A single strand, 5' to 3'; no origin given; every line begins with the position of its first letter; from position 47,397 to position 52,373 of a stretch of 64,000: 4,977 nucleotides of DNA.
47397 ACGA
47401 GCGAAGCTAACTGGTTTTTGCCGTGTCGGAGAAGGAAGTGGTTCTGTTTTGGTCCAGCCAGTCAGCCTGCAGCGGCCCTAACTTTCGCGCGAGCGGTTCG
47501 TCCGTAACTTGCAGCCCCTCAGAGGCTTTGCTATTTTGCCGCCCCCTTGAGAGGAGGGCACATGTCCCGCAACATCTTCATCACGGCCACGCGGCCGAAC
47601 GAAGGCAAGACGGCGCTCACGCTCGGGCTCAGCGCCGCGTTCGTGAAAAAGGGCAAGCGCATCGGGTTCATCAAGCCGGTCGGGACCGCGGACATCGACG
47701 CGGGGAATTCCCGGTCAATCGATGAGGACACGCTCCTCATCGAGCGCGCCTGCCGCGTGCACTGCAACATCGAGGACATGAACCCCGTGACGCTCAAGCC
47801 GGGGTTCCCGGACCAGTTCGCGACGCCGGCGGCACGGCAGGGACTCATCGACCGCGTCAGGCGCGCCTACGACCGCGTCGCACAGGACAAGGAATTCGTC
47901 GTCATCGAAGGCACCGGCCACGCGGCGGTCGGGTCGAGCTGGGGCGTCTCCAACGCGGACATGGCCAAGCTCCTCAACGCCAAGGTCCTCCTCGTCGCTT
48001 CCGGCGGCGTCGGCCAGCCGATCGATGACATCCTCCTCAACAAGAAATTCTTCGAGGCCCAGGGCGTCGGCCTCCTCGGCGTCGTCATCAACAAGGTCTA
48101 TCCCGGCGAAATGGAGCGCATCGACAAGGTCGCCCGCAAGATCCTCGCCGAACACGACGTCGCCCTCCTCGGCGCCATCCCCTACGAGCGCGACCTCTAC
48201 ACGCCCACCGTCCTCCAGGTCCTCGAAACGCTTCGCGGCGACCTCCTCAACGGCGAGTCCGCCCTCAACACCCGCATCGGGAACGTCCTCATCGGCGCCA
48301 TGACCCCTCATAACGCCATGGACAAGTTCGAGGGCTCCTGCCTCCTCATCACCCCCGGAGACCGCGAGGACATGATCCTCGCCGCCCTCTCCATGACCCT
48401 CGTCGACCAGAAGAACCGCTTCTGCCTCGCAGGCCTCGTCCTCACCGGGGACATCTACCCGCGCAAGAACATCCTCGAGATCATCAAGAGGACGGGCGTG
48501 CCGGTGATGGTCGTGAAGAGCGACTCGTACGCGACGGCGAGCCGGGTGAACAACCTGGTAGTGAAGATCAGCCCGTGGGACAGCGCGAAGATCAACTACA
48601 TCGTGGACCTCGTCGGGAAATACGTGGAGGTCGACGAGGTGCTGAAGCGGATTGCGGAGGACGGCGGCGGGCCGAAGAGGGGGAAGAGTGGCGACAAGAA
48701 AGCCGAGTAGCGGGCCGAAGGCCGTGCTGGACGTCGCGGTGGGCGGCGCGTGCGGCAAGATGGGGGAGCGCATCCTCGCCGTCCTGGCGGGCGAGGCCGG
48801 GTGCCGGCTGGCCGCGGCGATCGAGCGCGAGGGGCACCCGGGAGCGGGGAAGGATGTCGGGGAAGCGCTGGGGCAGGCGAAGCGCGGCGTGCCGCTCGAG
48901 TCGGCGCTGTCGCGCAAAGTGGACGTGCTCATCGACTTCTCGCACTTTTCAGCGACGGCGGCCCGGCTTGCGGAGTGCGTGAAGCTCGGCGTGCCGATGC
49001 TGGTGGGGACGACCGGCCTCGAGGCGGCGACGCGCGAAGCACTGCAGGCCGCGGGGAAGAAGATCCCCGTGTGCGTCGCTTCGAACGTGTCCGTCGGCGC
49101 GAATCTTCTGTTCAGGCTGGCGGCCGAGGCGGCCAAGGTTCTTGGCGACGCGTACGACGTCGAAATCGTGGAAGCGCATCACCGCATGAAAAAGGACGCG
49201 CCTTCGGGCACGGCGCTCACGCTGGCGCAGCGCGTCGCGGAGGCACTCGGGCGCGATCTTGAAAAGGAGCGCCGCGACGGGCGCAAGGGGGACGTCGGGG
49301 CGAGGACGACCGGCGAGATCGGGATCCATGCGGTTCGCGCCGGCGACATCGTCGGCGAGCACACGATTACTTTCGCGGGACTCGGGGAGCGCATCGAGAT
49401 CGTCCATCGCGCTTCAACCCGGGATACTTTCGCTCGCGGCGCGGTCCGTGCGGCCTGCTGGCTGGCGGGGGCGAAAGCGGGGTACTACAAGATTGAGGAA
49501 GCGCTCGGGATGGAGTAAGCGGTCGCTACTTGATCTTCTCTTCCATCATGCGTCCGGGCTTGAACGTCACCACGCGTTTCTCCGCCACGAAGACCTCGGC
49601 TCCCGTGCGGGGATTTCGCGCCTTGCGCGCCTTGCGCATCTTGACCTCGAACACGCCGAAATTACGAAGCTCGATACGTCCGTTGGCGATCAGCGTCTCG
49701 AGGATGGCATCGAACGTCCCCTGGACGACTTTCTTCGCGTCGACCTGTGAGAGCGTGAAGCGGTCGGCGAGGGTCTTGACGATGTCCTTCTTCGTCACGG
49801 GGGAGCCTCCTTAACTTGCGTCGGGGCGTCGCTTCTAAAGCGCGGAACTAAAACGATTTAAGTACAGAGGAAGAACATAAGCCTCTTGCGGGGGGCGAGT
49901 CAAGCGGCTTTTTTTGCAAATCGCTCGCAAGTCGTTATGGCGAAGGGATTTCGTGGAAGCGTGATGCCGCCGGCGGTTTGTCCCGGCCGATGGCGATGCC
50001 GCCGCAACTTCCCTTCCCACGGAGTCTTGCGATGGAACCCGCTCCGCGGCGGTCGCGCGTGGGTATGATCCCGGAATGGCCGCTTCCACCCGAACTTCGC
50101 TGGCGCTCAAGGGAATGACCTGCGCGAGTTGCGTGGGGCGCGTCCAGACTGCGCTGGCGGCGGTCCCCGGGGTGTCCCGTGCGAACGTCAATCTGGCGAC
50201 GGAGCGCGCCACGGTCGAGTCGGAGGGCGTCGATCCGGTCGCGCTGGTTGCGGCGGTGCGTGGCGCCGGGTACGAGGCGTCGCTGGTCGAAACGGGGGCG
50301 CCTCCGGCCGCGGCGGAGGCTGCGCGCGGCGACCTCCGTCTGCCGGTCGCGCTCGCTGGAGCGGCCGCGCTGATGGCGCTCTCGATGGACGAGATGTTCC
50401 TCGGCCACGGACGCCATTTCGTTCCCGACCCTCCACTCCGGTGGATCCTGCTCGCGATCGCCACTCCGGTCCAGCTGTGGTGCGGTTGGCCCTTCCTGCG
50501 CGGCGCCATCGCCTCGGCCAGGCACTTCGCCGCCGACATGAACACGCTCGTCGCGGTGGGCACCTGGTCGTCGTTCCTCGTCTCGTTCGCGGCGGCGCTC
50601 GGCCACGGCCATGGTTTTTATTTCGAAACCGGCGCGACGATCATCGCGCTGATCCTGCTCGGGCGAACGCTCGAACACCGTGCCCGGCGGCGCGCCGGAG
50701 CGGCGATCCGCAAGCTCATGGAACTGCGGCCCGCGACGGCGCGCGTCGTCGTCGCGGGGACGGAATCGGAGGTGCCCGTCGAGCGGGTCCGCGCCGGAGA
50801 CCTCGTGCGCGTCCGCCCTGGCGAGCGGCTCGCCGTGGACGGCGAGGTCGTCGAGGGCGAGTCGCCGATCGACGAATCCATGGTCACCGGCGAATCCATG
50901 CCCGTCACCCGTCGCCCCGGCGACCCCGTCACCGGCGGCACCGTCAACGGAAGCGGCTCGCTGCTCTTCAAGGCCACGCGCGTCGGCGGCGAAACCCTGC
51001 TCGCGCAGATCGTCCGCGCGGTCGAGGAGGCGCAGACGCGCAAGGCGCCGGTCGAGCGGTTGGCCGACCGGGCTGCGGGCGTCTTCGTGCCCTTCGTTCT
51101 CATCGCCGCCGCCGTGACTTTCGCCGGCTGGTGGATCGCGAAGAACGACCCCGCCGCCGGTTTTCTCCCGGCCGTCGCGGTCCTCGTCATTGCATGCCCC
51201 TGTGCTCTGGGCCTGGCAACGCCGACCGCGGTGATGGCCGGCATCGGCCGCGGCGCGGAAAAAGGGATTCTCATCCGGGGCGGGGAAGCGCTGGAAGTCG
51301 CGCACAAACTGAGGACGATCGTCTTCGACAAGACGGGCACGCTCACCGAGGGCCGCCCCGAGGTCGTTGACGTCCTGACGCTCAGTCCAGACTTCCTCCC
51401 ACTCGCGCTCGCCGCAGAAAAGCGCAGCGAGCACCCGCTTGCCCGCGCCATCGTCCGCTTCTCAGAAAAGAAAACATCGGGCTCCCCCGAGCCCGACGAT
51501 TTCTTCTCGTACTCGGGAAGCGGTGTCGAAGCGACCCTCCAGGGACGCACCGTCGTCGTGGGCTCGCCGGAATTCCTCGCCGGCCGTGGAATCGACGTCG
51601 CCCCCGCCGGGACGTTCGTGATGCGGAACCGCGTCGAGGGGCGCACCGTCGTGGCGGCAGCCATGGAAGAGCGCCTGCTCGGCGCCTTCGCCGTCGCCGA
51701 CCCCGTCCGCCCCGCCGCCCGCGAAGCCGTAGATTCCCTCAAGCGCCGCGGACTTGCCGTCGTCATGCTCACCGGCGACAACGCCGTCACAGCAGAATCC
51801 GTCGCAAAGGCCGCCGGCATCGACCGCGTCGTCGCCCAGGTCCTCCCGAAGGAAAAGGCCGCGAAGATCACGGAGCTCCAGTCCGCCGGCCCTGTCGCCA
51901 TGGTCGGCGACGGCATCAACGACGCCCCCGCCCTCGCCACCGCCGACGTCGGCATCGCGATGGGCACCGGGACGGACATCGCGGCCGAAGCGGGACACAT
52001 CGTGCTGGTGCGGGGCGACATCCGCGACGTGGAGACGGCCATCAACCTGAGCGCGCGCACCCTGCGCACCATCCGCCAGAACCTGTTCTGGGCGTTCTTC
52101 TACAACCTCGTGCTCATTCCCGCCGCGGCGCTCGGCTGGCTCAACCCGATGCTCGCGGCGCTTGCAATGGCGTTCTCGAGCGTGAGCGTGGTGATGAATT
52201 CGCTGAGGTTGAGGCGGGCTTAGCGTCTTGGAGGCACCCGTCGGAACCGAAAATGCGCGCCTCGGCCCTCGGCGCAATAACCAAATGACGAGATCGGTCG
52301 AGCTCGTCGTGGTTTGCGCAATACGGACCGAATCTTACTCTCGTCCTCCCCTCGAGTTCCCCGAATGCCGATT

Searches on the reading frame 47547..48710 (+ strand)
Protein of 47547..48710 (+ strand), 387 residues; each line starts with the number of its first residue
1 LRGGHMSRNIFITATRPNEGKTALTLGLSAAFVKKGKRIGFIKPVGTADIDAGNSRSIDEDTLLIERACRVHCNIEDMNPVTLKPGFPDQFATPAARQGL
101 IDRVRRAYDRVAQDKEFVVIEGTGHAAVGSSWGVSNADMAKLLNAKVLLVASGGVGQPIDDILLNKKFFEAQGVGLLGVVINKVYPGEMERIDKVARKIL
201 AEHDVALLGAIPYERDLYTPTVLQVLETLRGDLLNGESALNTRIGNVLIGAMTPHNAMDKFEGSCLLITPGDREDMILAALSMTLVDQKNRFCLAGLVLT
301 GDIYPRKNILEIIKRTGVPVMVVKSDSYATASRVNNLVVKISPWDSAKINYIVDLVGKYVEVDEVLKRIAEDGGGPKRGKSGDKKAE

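Call 30: search_protein_families(library=pfam, proteins=[window:47547-48710:+], max_evalue=0.001)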
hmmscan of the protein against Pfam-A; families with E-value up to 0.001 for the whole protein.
window:47547-48710:+ (387 aa): 3 families
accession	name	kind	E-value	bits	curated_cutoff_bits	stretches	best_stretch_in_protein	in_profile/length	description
PF13500.12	AAA_26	-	1.4e-37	129.9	27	1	8-220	1-197/198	AAA domain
PF07085.17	DRTGG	-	1.6e-28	99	25.2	1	225-336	2-104/105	DRTGG domain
PF01656.29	CbiA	-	3.6e-09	37.1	25.4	1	10-217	1-115/125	CobQ/CobB/MinD/ParA nucleotide binding domain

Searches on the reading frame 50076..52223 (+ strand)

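Call 30: search_protein_families(library=pfam, proteins=[window:50076-52223:+], max_evalue=0.001)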
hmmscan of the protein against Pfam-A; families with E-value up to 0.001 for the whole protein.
window:50076-52223:+ (715 aa): 5 families
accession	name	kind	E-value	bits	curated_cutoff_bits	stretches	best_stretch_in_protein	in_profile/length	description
PF00122.25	E1-E2_ATPase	-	3.7e-58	196.5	28.1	1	216-396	1-181/181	E1-E2 ATPase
PF00702.32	Hydrolase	-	6e-34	118.6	26.4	1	413-624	2-191/191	haloacid dehalogenase-like hydrolase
PF00403.32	HMA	-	1.1e-15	58.1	24.8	1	10-67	3-62/62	Heavy-metal-associated domain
PF12710.13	HAD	-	2.1e-05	25.4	27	1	532-620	70-188/189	haloacid dehalogenase-like hydrolase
PF08282.18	Hydrolase_3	-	7.5e-05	23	20.9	0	607-642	206-241/255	haloacid dehalogenase-like hydrolase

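Call 68: search_protein_families(library=ncbifam, proteins=[window:50076-52223:+], max_evalue=0.00001)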
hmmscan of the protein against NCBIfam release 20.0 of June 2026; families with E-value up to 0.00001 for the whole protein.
window:50076-52223:+ (715 aa): 29 families (the best 25 are shown)
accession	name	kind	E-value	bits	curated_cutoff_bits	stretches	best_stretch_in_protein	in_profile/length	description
TIGR01525.1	ATPase-IB_hvy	subfamily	5.5e-195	649.4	346.25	1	155-712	1-560/560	heavy metal translocating P-type ATPase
TIGR01511.1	ATPase-IB1_Cu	subfamily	7.3e-183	609.3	397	1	137-713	2-542/542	copper-translocating P-type ATPase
NF007952.0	PRK10671.1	equivalog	1.5e-174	582.4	1316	1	7-714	105-833/838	copper-exporting P-type ATPase CopA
TIGR01512.1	ATPase-IB2_Cd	subfamily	4.3e-137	457.8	313.5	2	169-519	5-325/494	cadmium family heavy metal-translocating P-type ATPase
NF008262.1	PRK11033.1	equivalog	1.1e-125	420.8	1005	1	3-714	39-729/731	zinc/cadmium/mercury/lead-transporting ATPase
NF033775.1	P_type_ZntA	exception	5e-114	382.2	1240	1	3-714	46-730/732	Zn(II)/Cd(II)/Pb(II) translocating P-type ATPase ZntA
TIGR01494.1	ATPase_P-type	subfamily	3.6e-94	315.9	62.3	1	189-698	2-478/478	HAD-IC family P-type ATPase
TIGR01497.1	kdpB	equivalog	2.4e-56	191.2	527.9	1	158-648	37-552/675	potassium-transporting ATPase subunit KdpB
NF010609.0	PRK14010.1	equivalog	3.3e-46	157.8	1323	1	220-643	105-542/673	K(+)-transporting ATPase subunit B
TIGR01647.1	ATPase-IIIA_H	equivalog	1.4e-44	152.5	615.5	2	177-436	54-310/755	plasma-membrane proton-efflux P-type ATPase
TIGR01517.1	ATPase-IIB_Ca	equivalog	7.1e-40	137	507.05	3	211-433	146-381/882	calcium-translocating P-type ATPase, PMCA-type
TIGR01522.1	ATPase-IIA2_Ca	equivalog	1.4e-33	115.7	798.3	3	585-660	567-644/854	calcium-transporting P-type ATPase, PMR1-type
TIGR01657.1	P-ATPase-V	hypoth_equivalog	2.9e-31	107.9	618.25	2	584-630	781-828/1055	ATP13A2 family polyamine export P-type ATPase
TIGR01116.1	ATPase-IIA1_Ca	equivalog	5.8e-30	104.1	703.4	2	534-655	457-594/799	calcium-translocating P-type ATPase, SERCA-type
TIGR01524.1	ATPase-IIIB_Mg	equivalog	1.1e-26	93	610.75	2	585-662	582-660/867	magnesium-translocating P-type ATPase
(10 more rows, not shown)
